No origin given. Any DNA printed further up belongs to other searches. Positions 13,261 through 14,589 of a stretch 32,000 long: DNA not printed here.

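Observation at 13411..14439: Active-site-altered 2-hydroxyacid-dehydrogenase homolog translationally coupled to hpnE: candidate for the unassigned reductive step of hopanoid side-chain synthesis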

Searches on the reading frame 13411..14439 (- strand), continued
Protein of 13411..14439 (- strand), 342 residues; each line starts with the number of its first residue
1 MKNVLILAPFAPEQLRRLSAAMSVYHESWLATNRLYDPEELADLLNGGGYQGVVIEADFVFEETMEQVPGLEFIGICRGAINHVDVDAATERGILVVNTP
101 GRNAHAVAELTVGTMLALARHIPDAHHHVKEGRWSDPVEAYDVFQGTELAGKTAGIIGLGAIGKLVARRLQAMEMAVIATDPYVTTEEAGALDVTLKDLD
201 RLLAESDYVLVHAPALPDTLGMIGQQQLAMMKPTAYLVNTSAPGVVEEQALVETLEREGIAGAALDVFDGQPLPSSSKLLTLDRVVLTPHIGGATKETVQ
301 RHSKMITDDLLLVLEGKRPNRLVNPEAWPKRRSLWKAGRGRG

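Call 49: find_encoding_contigs(protein=P0055, flank=10000, max_places=1)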
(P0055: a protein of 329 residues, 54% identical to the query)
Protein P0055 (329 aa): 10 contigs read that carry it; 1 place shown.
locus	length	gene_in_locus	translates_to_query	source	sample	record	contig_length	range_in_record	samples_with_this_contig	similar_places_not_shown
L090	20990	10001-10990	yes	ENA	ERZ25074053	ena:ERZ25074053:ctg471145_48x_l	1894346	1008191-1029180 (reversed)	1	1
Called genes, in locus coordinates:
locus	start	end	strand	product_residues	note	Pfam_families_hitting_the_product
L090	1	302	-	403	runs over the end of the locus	PF00146:NADHdh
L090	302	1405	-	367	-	PF00346:Complex1_49kDa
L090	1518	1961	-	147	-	PF00329:Complex1_30kDa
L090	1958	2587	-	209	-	PF01058:Oxidored_q6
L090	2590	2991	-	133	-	PF00507:Oxidored_q4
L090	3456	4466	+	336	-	PF00348:polyprenyl_synt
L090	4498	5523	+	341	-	PF04055:Radical_SAM, PF11946:DUF3463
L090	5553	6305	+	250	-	PF01048:PNP_UDP_1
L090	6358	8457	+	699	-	PF00432:Prenyltrans (faint), PF07678:TED_complement (faint), PF13249:SQHop_cyclase_N, PF09492:Pec_lyase (faint), PF22562:UBA_7 (faint), PF13243:SQHop_cyclase_C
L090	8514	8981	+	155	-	PF01894:YjbQ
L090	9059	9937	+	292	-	PF00494:SQS_PSY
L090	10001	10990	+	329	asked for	PF00389:2-Hacid_dh, PF03446:NAD_binding_2 (faint), PF02826:2-Hacid_dh_C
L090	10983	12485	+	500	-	PF00370:FGGY_N, PF02782:FGGY_C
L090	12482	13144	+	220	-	PF00596:Aldolase_II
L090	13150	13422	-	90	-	PF12441:CopG_antitoxin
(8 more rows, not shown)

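Call 50: find_encoding_contigs(protein=P0034, flank=10000, max_places=1)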
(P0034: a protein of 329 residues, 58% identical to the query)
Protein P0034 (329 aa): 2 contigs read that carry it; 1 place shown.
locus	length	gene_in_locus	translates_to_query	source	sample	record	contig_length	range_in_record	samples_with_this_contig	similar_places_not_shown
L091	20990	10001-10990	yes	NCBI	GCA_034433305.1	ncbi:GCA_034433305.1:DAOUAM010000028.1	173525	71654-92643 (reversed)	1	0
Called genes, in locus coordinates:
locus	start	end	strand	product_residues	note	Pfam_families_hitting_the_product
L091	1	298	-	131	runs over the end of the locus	PF00507:Oxidored_q4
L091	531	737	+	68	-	-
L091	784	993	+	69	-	PF10049:DUF2283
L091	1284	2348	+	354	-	PF00348:polyprenyl_synt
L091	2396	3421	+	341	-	PF04055:Radical_SAM, PF11946:DUF3463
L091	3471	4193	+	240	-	PF01048:PNP_UDP_1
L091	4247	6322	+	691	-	PF00432:Prenyltrans (faint), PF07678:TED_complement (faint), PF09492:Pec_lyase (faint), PF13249:SQHop_cyclase_N, PF13243:SQHop_cyclase_C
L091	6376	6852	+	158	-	PF01894:YjbQ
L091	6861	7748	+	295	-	PF00494:SQS_PSY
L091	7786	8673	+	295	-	PF00494:SQS_PSY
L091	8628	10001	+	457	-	PF01266:DAO (faint), PF07992:Pyr_redox_2 (faint), PF12831:FAD_oxidored (weak), PF01593:Amino_oxidase, PF13450:NAD_binding_8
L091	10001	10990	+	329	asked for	PF00389:2-Hacid_dh, PF02826:2-Hacid_dh_C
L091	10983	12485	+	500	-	PF00370:FGGY_N, PF02782:FGGY_C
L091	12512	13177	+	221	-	PF00596:Aldolase_II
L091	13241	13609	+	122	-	PF19906:CGDB (weak), PF25653:HMG-CoA_red_N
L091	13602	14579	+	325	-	PF01073:3Beta_HSD, PF01370:Epimerase, PF04321:RmlD_sub_bind, PF07993:NAD_binding_4 (faint), PF16363:GDP_Man_Dehyd, PF13460:NAD_binding_10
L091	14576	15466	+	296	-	PF01156:IU_nuc_hydro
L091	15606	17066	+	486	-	PF19295:SufBD_N, PF01458:SUFBD_core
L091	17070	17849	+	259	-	PF02463:SMC_N (faint), PF00005:ABC_tran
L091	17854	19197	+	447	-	PF19295:SufBD_N, PF01458:SUFBD_core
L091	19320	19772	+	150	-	PF01592:NifU_N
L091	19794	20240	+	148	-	PF02082:Rrf2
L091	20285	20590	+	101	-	PF00355:Rieske, PF13806:Rieske_2, PF22543:Rieske_4 (weak)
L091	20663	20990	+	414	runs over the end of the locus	PF00266:Aminotran_5, PF01041:DegT_DnrJ_EryC1 (weak)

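Call 61: search_protein_families(library=pfam, proteins=[L010:8037-9914:-, L010:7207-8034:+, L010:6248-7069:-, L010:5069-6145:-, L010:3763-5058:+, L010:13483-14487:+, L010:15155-16108:+, L010:16227-17588:-, L007:15016-15954:+, L009:349-1008:+], max_evalue=0.00001)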
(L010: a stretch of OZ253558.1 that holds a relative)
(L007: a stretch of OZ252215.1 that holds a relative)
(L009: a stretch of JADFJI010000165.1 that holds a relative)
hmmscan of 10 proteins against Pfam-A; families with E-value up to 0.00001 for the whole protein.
L010:8037-9914:- (625 aa): 6 families
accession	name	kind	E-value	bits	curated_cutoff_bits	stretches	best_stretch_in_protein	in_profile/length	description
PF13292.11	DXP_synthase_N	-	1.1e-93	313.9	21.2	1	5-266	1-274/274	1-deoxy-D-xylulose-5-phosphate synthase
PF02779.29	Transket_pyr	-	2.5e-45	154.7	27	1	297-457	3-171/174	Transketolase, pyrimidine binding domain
PF02780.25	Transketolase_C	-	1.9e-31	109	25.9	1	473-596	1-124/124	Transketolase, C-terminal domain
PF00676.26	E1_dh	-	5.1e-10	39.2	22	1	112-180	98-166/300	Dehydrogenase E1 component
PF00456.26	Transketolase_N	-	4.2e-08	33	22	0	25-183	5-191/334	Transketolase, thiamine diphosphate binding domain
PF02775.26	TPP_enzyme_C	-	6.2e-08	33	21.9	1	112-264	25-151/151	Thiamine pyrophosphate enzyme, C-terminal TPP binding domain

L010:7207-8034:+ (275 aa): 1 family
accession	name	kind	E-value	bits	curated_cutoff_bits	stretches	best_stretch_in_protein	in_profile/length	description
PF00805.28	Pentapeptide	-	1.1e-22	79.6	20.2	3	218-252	2-36/40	Pentapeptide repeats (8 copies)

L010:6248-7069:- (273 aa): 1 family
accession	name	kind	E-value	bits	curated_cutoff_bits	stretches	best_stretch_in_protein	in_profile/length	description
PF12746.13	GNAT_acetyltran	-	2.2e-07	31.2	26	1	148-225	159-234/243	GNAT acetyltransferase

L010:5069-6145:- (358 aa): 1 family
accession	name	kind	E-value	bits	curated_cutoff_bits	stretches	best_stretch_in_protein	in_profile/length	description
PF01408.29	GFO_IDH_MocA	-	1.6e-17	64.7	24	1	8-130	1-116/120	Oxidoreductase family, NAD-binding Rossmann fold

L010:3763-5058:+ (431 aa): 1 family
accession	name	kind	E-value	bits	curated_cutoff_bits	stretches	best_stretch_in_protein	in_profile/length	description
PF05721.19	PhyH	-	1.1e-14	55.7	22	1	177-361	3-212/213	Phytanoyl-CoA dioxygenase (PhyH)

L010:13483-14487:+ (334 aa): 6 families
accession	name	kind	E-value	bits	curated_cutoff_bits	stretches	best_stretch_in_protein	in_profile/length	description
PF01370.27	Epimerase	-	4e-27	95.6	20.9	1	10-225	2-227/240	NAD dependent epimerase/dehydratase family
PF07993.18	NAD_binding_4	-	2.1e-18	66.8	20.1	1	69-179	87-209/258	Male sterility protein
PF16363.11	GDP_Man_Dehyd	-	4.8e-15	56.3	27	1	10-171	1-177/332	GDP-mannose 4,6 dehydratase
PF04321.23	RmlD_sub_bind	-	5.6e-09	35.9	27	1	7-164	1-141/287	RmlD substrate binding domain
PF01073.25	3Beta_HSD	-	7.2e-09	35.5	22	1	11-165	2-163/280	3-beta hydroxysteroid dehydrogenase/isomerase family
PF13460.12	NAD_binding_10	-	5.2e-06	26.9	27.2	1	13-123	1-102/184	NAD(P)H-binding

L010:15155-16108:+ (317 aa): 3 families
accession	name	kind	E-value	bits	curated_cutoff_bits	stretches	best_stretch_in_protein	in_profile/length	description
PF01609.27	DDE_Tnp_1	-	5.4e-31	108.3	23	1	137-308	4-200/200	Transposase DDE domain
PF05598.16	DUF772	-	6.8e-22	77.7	23.1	1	51-123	1-72/74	Transposase domain (DUF772)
PF13612.12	DDE_Tnp_1_3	-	7.5e-06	26.5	27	0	141-225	9-93/155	Transposase DDE domain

L010:16227-17588:- (453 aa): 0 families

L007:15016-15954:+ (312 aa): 6 families
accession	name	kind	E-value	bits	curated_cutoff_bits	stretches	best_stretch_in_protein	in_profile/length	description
PF01370.27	Epimerase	-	4.5e-27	95.4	20.9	1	8-229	1-240/240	NAD dependent epimerase/dehydratase family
PF01073.25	3Beta_HSD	-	1.6e-16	60.6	22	1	9-183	1-190/280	3-beta hydroxysteroid dehydrogenase/isomerase family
PF07993.18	NAD_binding_4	-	4.2e-10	39.7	20.1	0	66-178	87-210/258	Male sterility protein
PF16363.11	GDP_Man_Dehyd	-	3.9e-08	33.6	27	1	10-161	2-171/332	GDP-mannose 4,6 dehydratase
PF04321.23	RmlD_sub_bind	-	1.3e-07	31.4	27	1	7-187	2-164/287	RmlD substrate binding domain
PF02719.21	Polysacc_synt_2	-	2.4e-06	27.4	20.2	0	8-115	1-128/293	Polysaccharide biosynthesis protein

L009:349-1008:+ (219 aa): 1 family
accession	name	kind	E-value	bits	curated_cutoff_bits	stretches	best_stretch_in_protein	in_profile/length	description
PF09335.16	VTT_dom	-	2.7e-16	60.6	33.9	1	87-207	2-121/123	VTT domain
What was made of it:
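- One of the three exceptions abuts dxs (call 61).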

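Call 63: find_related_loci(query=A1, collection=metagenome_contigs, flank=10000)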
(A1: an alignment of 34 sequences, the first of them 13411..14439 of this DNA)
Query A1 (342 aa) in metagenome_contigs; peptide patterns used: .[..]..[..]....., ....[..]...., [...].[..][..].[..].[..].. (x = any residue, [..] = any of these).
600 stretches matched a pattern (row limit reached: there are more); 559 encode a relative of the query (tblastn E <= 1e-3); the best 80 are kept; 80 distinct loci.
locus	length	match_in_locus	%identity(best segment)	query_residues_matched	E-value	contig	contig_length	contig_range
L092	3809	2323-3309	42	5-327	2e-75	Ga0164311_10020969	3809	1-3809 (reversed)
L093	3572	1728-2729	39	14-326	3e-70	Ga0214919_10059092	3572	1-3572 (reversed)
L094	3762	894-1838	45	5-326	8e-70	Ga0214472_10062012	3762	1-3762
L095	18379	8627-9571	43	5-326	5e-68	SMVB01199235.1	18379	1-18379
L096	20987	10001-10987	38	3-326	3e-65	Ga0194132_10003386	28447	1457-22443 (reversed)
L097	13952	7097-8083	40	3-326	8e-62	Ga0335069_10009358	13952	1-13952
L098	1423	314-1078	43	65-324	4e-63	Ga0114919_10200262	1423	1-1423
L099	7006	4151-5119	38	29-334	1e-58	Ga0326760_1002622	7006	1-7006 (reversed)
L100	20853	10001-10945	38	5-326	7e-58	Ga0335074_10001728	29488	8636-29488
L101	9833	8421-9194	43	71-333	1e-56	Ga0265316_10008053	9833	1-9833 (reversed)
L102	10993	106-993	39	27-329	1e-56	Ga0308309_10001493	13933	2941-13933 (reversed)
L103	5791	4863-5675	42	49-324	5e-56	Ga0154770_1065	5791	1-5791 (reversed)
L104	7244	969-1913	38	5-326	7e-56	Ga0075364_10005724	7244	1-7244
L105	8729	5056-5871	40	48-325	3e-55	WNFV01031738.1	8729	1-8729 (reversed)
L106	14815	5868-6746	40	27-326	2e-55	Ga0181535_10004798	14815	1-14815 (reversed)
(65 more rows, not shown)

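Call 64: find_encoding_contigs(protein=P0118, flank=10000, max_places=3)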
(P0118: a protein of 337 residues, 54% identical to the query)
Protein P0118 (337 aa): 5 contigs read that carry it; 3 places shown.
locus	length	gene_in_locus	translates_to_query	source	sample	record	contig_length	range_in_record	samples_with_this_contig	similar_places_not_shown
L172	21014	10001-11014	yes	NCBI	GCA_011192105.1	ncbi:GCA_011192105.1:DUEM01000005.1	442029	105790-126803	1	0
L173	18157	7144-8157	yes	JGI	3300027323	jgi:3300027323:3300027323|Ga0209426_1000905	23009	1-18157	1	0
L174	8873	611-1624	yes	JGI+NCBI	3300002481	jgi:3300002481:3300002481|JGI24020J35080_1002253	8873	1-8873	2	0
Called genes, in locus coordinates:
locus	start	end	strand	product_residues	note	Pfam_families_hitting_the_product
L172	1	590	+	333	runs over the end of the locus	-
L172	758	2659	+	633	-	PF13292:DXP_synthase_N, PF00456:Transketolase_N (weak), PF02775:TPP_enzyme_C (weak), PF02779:Transket_pyr, PF02780:Transketolase_C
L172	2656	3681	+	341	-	PF00348:polyprenyl_synt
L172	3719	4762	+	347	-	PF01070:FMN_dh, PF01645:Glu_synthase (weak)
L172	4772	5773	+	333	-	PF04055:Radical_SAM, PF11946:DUF3463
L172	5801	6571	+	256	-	PF01048:PNP_UDP_1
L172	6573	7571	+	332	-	PF01073:3Beta_HSD, PF01370:Epimerase, PF02719:Polysacc_synt_2, PF04321:RmlD_sub_bind, PF05368:NmrA, PF13460:NAD_binding_10, PF16363:GDP_Man_Dehyd, PF07993:NAD_binding_4, +1 more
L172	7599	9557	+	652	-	PF00432:Prenyltrans (faint), PF07678:TED_complement (faint), PF09492:Pec_lyase (faint), PF13249:SQHop_cyclase_N, PF13243:SQHop_cyclase_C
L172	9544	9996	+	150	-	PF01976:DUF116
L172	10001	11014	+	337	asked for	PF00389:2-Hacid_dh, PF02826:2-Hacid_dh_C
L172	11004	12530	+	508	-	PF00370:FGGY_N, PF02782:FGGY_C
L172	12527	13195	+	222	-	PF00596:Aldolase_II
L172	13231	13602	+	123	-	PF25653:HMG-CoA_red_N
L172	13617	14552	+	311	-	PF01073:3Beta_HSD, PF01370:Epimerase, PF07993:NAD_binding_4 (faint), PF16363:GDP_Man_Dehyd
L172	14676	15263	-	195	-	-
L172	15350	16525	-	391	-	PF00266:Aminotran_5, PF01212:Beta_elim_lyase, PF01041:DegT_DnrJ_EryC1 (weak)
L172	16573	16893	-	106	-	PF02635:DsrE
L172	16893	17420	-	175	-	PF02566:OsmC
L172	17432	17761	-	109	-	PF01022:HTH_5, PF12840:HTH_20, PF25212:HVO_A0114 (weak)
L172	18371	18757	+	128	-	PF27154:ORF11_beta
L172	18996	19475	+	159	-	PF00160:Pro_isomerase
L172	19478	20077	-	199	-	PF09335:VTT_dom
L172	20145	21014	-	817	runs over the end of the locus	PF02861:Clp_N, PF00004:AAA, PF23569:NBD_SMAX1, PF17871:AAA_lid_9, PF07724:AAA_2, PF00004:AAA, PF07728:AAA_5, PF10431:ClpB_D2-small, +8 more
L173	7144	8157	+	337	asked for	PF00389:2-Hacid_dh, PF02826:2-Hacid_dh_C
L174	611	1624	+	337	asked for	PF00389:2-Hacid_dh, PF02826:2-Hacid_dh_C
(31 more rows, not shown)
